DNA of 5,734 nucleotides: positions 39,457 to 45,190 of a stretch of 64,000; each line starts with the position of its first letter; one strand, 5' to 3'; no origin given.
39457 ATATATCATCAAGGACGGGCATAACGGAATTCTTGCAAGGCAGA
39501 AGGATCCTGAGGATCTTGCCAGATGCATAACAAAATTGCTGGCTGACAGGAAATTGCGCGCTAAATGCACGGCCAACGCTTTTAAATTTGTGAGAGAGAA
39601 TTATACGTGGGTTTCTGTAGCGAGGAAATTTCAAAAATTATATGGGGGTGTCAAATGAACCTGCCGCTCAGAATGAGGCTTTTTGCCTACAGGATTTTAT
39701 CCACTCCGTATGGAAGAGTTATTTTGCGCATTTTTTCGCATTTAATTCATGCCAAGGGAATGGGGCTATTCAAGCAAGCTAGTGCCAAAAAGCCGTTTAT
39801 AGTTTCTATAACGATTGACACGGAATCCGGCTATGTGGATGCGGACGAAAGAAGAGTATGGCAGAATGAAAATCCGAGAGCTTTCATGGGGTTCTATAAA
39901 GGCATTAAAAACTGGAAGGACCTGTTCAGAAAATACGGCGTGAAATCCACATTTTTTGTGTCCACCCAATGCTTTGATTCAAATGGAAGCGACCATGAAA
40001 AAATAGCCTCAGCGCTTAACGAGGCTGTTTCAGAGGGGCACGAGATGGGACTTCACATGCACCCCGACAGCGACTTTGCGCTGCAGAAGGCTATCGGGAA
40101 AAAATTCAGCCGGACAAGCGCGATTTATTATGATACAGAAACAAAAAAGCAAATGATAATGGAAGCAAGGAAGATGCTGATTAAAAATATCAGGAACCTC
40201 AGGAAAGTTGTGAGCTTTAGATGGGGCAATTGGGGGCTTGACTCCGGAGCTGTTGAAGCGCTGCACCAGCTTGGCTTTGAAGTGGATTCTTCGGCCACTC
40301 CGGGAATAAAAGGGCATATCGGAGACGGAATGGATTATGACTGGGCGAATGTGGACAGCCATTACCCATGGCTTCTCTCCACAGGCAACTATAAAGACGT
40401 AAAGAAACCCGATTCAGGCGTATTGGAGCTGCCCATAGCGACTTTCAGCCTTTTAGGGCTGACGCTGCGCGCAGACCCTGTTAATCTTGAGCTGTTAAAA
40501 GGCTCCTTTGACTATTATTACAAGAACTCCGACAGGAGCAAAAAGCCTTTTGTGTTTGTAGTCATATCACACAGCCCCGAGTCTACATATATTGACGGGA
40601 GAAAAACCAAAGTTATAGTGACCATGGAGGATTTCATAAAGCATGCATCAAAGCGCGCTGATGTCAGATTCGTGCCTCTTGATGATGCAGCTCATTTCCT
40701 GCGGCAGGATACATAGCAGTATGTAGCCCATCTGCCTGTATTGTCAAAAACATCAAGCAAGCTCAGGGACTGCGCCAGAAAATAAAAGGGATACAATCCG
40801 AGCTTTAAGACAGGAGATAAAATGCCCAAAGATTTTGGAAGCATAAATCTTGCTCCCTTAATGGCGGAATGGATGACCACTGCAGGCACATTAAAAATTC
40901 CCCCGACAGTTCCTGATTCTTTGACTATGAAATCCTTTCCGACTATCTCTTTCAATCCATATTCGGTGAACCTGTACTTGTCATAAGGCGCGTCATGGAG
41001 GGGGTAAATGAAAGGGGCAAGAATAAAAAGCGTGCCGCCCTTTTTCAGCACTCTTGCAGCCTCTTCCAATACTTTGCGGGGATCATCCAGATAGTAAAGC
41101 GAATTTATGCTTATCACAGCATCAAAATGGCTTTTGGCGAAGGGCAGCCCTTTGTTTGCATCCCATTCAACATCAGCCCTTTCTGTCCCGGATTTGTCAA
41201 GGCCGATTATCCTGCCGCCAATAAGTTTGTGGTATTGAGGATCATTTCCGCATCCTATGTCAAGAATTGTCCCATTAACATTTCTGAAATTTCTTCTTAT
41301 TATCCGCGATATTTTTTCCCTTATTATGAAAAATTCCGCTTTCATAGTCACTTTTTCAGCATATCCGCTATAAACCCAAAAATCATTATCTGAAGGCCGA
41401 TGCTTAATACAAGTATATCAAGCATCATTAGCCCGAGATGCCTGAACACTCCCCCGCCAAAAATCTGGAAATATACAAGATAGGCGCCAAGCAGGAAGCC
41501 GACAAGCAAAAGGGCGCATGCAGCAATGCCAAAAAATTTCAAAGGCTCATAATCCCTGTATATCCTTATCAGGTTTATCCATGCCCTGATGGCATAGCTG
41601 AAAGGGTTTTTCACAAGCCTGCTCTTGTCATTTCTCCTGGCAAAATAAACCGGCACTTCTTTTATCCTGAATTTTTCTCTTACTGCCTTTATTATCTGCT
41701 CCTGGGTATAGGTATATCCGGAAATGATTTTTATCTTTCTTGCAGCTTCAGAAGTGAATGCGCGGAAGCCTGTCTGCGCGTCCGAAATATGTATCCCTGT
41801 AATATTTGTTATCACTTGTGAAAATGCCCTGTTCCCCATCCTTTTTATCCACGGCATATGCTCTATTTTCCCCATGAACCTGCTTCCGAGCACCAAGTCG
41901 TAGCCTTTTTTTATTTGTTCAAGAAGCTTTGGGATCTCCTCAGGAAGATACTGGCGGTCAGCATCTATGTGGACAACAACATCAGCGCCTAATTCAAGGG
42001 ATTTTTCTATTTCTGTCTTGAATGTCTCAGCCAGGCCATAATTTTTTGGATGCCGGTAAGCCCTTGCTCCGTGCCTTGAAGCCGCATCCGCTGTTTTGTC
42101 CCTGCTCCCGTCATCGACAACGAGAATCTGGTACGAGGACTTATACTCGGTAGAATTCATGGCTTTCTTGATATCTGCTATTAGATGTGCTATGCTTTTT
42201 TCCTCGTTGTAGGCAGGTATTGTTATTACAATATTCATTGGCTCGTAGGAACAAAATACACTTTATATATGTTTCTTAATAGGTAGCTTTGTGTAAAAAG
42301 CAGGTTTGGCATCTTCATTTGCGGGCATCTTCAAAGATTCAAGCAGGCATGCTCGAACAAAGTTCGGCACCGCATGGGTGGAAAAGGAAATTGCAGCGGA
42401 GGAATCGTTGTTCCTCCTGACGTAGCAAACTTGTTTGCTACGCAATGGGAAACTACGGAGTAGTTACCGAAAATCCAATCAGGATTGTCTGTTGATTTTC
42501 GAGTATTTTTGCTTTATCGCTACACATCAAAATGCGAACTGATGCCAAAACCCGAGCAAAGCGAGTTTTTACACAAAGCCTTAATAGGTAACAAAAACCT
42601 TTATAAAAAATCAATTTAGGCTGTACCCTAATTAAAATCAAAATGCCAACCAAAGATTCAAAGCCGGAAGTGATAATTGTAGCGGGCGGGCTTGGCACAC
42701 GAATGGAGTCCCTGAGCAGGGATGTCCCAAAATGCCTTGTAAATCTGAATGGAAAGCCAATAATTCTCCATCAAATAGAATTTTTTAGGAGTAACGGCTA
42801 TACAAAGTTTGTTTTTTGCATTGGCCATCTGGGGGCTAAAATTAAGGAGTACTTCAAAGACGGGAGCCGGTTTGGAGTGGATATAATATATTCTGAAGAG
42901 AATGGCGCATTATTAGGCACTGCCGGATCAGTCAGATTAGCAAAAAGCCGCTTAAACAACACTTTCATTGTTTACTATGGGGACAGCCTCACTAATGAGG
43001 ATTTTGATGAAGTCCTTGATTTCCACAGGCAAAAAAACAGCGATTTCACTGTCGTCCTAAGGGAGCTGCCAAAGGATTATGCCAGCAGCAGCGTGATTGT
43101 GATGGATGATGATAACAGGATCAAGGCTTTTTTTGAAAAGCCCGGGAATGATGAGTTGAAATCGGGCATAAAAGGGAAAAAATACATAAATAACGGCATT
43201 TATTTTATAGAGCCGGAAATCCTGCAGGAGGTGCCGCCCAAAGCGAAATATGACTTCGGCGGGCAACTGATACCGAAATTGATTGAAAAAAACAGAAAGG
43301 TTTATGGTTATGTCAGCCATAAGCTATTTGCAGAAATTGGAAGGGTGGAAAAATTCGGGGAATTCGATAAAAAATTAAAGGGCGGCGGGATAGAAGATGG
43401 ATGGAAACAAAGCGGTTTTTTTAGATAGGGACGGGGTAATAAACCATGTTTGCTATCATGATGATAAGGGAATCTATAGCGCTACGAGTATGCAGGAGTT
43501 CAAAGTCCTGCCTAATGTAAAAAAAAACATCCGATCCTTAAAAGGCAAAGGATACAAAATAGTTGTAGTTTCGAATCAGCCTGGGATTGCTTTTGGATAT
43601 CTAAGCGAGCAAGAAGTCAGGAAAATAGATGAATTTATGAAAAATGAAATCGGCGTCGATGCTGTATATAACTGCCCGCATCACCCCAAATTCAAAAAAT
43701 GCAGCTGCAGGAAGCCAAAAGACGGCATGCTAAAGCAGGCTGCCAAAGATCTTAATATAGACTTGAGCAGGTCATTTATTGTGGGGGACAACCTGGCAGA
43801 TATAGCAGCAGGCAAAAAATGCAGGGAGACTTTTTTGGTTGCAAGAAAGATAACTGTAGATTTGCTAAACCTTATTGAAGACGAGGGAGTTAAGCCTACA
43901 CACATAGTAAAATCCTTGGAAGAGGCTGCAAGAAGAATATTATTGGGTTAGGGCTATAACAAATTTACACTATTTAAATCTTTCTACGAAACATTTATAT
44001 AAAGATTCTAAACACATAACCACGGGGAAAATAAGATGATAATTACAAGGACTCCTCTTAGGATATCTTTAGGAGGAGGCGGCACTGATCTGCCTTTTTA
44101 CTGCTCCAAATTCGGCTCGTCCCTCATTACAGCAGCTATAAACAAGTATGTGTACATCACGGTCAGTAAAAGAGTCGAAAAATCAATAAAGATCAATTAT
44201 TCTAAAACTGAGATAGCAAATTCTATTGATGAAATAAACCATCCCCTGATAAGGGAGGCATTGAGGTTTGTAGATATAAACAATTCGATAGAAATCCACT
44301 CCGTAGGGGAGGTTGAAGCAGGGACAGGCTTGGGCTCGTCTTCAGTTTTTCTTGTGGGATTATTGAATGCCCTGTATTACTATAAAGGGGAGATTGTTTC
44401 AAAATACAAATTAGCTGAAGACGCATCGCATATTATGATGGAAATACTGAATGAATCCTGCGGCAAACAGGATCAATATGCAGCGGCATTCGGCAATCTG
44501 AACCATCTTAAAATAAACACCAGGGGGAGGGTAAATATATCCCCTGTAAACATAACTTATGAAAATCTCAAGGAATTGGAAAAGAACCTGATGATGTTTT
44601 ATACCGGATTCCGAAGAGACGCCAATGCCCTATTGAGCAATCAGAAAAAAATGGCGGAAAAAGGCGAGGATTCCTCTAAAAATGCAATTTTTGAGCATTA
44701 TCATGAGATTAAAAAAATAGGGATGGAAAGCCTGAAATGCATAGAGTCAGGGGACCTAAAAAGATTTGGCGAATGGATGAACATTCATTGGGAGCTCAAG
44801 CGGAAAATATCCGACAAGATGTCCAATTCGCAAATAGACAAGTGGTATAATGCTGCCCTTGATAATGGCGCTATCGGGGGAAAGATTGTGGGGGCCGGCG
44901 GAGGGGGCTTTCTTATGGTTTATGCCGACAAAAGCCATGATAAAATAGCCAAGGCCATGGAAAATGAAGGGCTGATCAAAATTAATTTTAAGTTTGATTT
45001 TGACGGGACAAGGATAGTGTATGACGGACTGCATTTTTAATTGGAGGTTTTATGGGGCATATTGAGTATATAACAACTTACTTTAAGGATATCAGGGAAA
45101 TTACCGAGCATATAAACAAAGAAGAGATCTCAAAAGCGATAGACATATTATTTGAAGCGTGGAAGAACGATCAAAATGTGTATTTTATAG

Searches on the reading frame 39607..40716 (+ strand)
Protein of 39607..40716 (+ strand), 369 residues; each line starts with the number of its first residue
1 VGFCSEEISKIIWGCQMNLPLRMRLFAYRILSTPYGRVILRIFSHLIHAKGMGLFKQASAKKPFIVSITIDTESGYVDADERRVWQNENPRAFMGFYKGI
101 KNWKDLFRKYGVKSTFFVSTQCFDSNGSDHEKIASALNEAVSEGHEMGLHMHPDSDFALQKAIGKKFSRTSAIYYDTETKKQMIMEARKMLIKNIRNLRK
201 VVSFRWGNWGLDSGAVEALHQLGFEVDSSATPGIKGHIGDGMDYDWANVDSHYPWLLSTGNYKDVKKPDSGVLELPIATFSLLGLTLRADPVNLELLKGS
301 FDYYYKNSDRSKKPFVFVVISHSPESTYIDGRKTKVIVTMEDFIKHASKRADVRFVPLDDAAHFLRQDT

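Call 9: search_protein_families(library=pfam, proteins=[window:39607-40716:+], max_evalue=0.00001)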
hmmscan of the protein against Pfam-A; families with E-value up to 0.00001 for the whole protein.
window:39607-40716:+ (369 aa): 0 families

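Call 63: search_protein_families(library=pfam, proteins=[window:39607-40716:+], max_evalue=0.1)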
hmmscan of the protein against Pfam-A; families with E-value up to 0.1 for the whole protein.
window:39607-40716:+ (369 aa): 2 families
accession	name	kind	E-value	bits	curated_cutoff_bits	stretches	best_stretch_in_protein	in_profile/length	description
PF01522.26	Polysacc_deac_1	-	1.1e-05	25.8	23.1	1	105-225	26-122/124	Polysaccharide deacetylase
PF10096.14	DUF2334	-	0.0024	17.9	26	1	99-224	17-140/203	Uncharacterized protein conserved in bacteria (DUF2334)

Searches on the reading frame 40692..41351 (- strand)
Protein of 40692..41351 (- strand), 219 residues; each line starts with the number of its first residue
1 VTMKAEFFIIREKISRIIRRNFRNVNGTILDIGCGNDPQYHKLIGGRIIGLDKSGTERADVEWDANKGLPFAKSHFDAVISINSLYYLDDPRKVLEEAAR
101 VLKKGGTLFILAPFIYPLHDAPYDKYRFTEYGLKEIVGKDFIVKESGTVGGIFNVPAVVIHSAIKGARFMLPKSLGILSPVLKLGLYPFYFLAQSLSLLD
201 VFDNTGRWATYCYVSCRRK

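Call 5: search_protein_families(library=pfam, proteins=[window:40692-41351:-], max_evalue=0.001)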
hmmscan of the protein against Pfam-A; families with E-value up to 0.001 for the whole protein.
window:40692-41351:- (219 aa): 7 families
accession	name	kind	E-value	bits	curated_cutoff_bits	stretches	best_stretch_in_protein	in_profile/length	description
PF08241.18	Methyltransf_11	-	3.1e-14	53.8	21.2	1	30-110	1-95/95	Methyltransferase domain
PF13489.12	Methyltransf_23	-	2.7e-11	43.9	27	1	11-113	6-119/164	Methyltransferase domain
PF13847.12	Methyltransf_31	-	2.2e-09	37.6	27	1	64-110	62-109/145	Methyltransferase domain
PF13649.12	Methyltransf_25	-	3.2e-09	37.8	27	1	46-106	22-97/97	Methyltransferase domain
PF08242.18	Methyltransf_12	-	2.5e-07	31.8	30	1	65-108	58-98/98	Methyltransferase domain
PF05148.21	Methyltransf_8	-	1.3e-05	25.7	27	1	16-110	65-156/219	Hypothetical methyltransferase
PF01209.24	Ubie_methyltran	-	3.3e-05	23.8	20.1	1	65-128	106-171/233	ubiE/COQ5 methyltransferase family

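Call 65: search_protein_families(library=ncbifam, proteins=[window:40692-41351:-], max_evalue=0.000001)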
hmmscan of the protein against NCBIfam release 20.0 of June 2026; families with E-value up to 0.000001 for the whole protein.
window:40692-41351:- (219 aa): 2 families
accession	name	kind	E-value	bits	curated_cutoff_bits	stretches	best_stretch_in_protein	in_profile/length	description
NF045667.1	MTase_DVU1556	equivalog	1.8e-11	43.9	155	1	23-110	20-119/213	DVU_1556 family methyltransferase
NF047649.1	MTase_UXPK_star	exception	5.4e-08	32.2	460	1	58-110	129-181/283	methyltransferase/UXPK-star double selenoprotein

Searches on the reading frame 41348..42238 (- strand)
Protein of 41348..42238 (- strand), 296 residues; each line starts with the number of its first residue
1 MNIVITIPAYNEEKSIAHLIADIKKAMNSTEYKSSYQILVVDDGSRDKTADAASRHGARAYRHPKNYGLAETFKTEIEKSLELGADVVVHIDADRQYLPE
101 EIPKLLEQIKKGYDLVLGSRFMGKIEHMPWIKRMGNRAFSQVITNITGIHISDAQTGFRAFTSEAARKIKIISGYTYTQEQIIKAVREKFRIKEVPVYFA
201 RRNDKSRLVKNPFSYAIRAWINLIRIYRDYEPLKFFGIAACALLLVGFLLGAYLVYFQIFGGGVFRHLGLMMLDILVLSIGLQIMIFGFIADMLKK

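Call 9: search_protein_families(library=pfam, proteins=[window:41348-42238:-], max_evalue=0.00001)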
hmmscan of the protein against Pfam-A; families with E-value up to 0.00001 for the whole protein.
window:41348-42238:- (296 aa): 1 family
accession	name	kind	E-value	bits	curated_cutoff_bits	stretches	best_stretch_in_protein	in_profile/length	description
PF00535.33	Glycos_transf_2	-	3.4e-24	86.1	23.3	1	5-169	2-167/168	Glycosyl transferase family 2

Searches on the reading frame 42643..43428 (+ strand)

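Call 9: search_protein_families(library=pfam, proteins=[window:42643-43428:+], max_evalue=0.00001)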
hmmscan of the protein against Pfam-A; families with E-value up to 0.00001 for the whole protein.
window:42643-43428:+ (261 aa): 2 families
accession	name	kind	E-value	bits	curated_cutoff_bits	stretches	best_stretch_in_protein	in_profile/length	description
PF00483.29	NTP_transferase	-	5.8e-32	111.6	21.2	1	10-243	2-240/245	Nucleotidyl transferase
PF12804.13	NTP_transf_3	-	1.8e-08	35.2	27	1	10-137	1-120/160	MobA-like NTP transferase domain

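Call 20: search_protein_families(library=ncbifam, proteins=[window:42643-43428:+], max_evalue=0.00001)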
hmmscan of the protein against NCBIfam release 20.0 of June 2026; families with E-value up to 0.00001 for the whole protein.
window:42643-43428:+ (261 aa): 30 families (the best 25 are shown)
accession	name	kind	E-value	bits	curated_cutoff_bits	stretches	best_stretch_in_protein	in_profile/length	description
NF052502.1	man1P_GTase_Rv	exception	7.6e-35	120.4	440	1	9-240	2-225/352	mannose-1-phosphate guanylyltransferase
TIGR03992.1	Arch_glmU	subfamily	4.2e-29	101.6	292.1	1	10-197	3-176/393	bifunctional sugar-1-phosphate nucleotidylyltransferase/acetyltransferase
NF045761.1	NAMPUrTaseMurU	equivalog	6.7e-27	94.8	250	1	11-243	4-225/226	N-acetylmuramate alpha-1-phosphate uridylyltransferase MurU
NF041313.1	UDPGP_AglF_Halo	equivalog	2.9e-26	92.4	400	1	11-194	4-179/234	UTP--glucose-1-phosphate uridylyltransferase AglF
NF049965.1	GlMnHpPGnyltfHddC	equivalog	6.6e-25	88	300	1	9-241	2-217/221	D-glycero-D-manno-heptose 1-phosphate guanosyltransferase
TIGR02623.1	G1P_cyt_trans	equivalog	7e-24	84.7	300.25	2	10-81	3-74/255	glucose-1-phosphate cytidylyltransferase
TIGR01208.1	rmlA_long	equivalog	3.3e-23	82.2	320.25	1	11-238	3-227/353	glucose-1-phosphate thymidylyltransferase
TIGR02091.1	glgC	equivalog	2.6e-20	72.8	424.9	1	10-238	3-252/364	glucose-1-phosphate adenylyltransferase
NF003670.0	PRK05293.1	equivalog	3.7e-17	62.3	470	1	11-239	8-252/382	glucose-1-phosphate adenylyltransferase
NF001947.0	PRK00725.1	subfamily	6.9e-17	61.3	470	1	102-223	127-254/426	glucose-1-phosphate adenylyltransferase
TIGR01173.1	glmU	equivalog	3.9e-16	58.9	366.85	1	9-197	2-180/452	bifunctional UDP-N-acetylglucosamine diphosphorylase/glucosamine-1-phosphate N-acetyltransferase GlmU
NF010935.0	PRK14355.1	equivalog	1.1e-15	57.3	718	1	10-196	6-185/459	bifunctional UDP-N-acetylglucosamine diphosphorylase/glucosamine-1-phosphate N-acetyltransferase GlmU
NF041173.1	Sug_nt_acttase_Thmprot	equivalog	1.3e-15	57.3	600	1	10-197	3-176/405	bifunctional sugar-1-phosphate nucleotidylyltransferase/acetyltransferase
NF002772.0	PRK02862.1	equivalog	1.4e-15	57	537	1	92-240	99-267/429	glucose-1-phosphate adenylyltransferase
NF010934.1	PRK14354.1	equivalog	1.7e-15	56.5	450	1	10-196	2-179/447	bifunctional UDP-N-acetylglucosamine diphosphorylase/glucosamine-1-phosphate N-acetyltransferase GlmU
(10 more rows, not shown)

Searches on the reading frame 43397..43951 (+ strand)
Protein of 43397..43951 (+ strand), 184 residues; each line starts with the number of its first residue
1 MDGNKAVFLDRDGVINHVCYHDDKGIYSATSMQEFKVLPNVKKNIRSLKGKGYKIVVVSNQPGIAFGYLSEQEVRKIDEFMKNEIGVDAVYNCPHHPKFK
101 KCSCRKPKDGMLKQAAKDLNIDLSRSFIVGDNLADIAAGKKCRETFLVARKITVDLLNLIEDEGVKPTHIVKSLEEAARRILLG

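Call 9: search_protein_families(library=pfam, proteins=[window:43397-43951:+], max_evalue=0.00001)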
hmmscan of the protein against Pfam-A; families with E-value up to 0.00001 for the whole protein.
window:43397-43951:+ (184 aa): 5 families
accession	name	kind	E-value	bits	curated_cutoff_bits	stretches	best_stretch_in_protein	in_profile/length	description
PF00702.32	Hydrolase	-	3.6e-11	44.2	26.4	1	33-141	95-189/191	haloacid dehalogenase-like hydrolase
PF08645.17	PNK3P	-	1.5e-10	41.5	22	1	26-135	18-129/161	Polynucleotide kinase 3 phosphatase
PF13242.12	Hydrolase_like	-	6.8e-10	39.2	22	1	104-177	2-75/75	HAD-hyrolase-like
PF13419.12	HAD_2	-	5.7e-09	36.8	23.8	1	31-142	73-171/178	Haloacid dehalogenase-like hydrolase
PF12710.13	HAD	-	5.1e-06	27.5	27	1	36-138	84-187/189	haloacid dehalogenase-like hydrolase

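Call 65: search_protein_families(library=ncbifam, proteins=[window:43397-43951:+], max_evalue=0.000001)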
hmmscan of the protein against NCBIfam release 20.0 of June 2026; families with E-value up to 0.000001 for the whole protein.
window:43397-43951:+ (184 aa): 13 families
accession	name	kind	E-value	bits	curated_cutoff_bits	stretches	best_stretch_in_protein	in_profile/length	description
NF006506.0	PRK08942.1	equivalog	3.2e-40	137.6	178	1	4-181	3-177/182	D-glycero-beta-D-manno-heptose 1,7-bisphosphate 7-phosphatase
TIGR01656.1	Histidinol-ppas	subfamily_domain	5.6e-36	123.7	84.15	1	5-142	1-138/149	histidinol-phosphate phosphatase domain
TIGR00213.1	GmhB_yaeD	subfamily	1.4e-32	112.8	149.6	1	4-142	1-142/176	D-glycero-beta-D-manno-heptose 1,7-bisphosphate 7-phosphatase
TIGR01662.1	HAD-SF-IIIA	subfamily_domain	4.8e-31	107.8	44.6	1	5-145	1-134/141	HAD-IIIA family hydrolase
NF050049.1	HBPPhtaseGmhB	domain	4e-30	104.9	250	1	4-148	3-144/171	D-glycero-alpha-D-manno-heptose-1,7-bisphosphate 7-phosphatase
NF005264.0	PRK06769.1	equivalog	7.9e-30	103.9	217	1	4-181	4-171/175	HAD-IIIA family hydrolase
NF003937.0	PRK05446.1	equivalog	3.4e-19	69.1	443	1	4-149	3-148/355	bifunctional histidinol-phosphatase/imidazoleglycerol-phosphate dehydratase HisB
TIGR01261.1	hisB_Nterm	equivalog_domain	1.7e-17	63.4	140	1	4-139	1-136/161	histidinol-phosphatase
TIGR01664.1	DNA-3'-Pase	equivalog_domain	1.7e-10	41.1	107.65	1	34-135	39-139/167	DNA 3'-phosphatase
NF009695.0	PRK13222.1-2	equivalog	3.4e-08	33.2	225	1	26-142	84-186/226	phosphoglycolate phosphatase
NF009804.0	PRK13288.1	equivalog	3.9e-08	33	218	1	38-143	84-175/215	pyrophosphatase PpaX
TIGR01663.1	PNK-3'Pase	equivalog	4.9e-08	31.8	502.8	1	30-152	186-312/520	bifunctional polynucleotide phosphatase/kinase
TIGR01449.2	PGP_bact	equivalog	1.2e-07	31.5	180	0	27-140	76-175/213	phosphoglycolate phosphatase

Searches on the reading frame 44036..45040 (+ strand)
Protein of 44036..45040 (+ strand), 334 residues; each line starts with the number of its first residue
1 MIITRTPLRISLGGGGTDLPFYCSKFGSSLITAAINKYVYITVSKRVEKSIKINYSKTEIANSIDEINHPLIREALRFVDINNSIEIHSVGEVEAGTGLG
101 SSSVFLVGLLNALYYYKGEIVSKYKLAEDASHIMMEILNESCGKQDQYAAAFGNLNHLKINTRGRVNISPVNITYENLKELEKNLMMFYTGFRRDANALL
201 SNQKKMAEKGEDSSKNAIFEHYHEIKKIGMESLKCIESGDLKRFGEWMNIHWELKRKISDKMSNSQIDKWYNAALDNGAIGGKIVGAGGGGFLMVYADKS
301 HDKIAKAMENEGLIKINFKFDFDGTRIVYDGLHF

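Call 9: search_protein_families(library=pfam, proteins=[window:44036-45040:+], max_evalue=0.00001)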
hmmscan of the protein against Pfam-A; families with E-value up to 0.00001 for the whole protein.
window:44036-45040:+ (334 aa): 2 families
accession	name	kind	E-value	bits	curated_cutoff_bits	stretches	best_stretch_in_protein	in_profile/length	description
PF00288.32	GHMP_kinases_N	-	2.3e-11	44.2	22.3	1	74-153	5-86/87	GHMP kinases N terminal domain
PF08544.19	GHMP_kinases_C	-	1.1e-10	42.2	21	1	233-309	2-80/85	GHMP kinases C terminal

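Call 65: search_protein_families(library=ncbifam, proteins=[window:44036-45040:+], max_evalue=0.000001)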
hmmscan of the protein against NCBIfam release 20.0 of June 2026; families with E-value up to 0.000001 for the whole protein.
window:44036-45040:+ (334 aa): 8 families
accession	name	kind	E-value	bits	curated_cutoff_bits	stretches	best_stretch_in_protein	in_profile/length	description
NF049969.1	GlMnHpPKinHddA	equivalog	1.7e-50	172.4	600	1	2-326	3-334/338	D-glycero-D-manno-heptose 7-phosphate kinase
NF009948.0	PRK13412.1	equivalog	3.2e-26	91.3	721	1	82-298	724-936/974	bifunctional fucokinase/fucose-1-phosphate guanylyltransferase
TIGR00549.1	mevalon_kin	equivalog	1.3e-22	80.7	163.05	1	26-294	15-274/276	mevalonate kinase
NF003036.0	PRK03926.1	equivalog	8.3e-18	64.5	403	1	26-316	20-287/302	mevalonate kinase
NF003006.0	PRK03817.1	equivalog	2.2e-14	53.2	443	1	35-314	29-331/352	galactokinase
TIGR00131.1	gal_kin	equivalog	1e-11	44.4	226.65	0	54-173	91-199/388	galactokinase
NF040957.1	Arch_PMK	equivalog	2.5e-07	30.5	500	1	24-321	16-310/316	phosphomevalonate kinase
NF003705.0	PRK05322.1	equivalog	9.1e-07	27.9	385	0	229-315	281-368/388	galactokinase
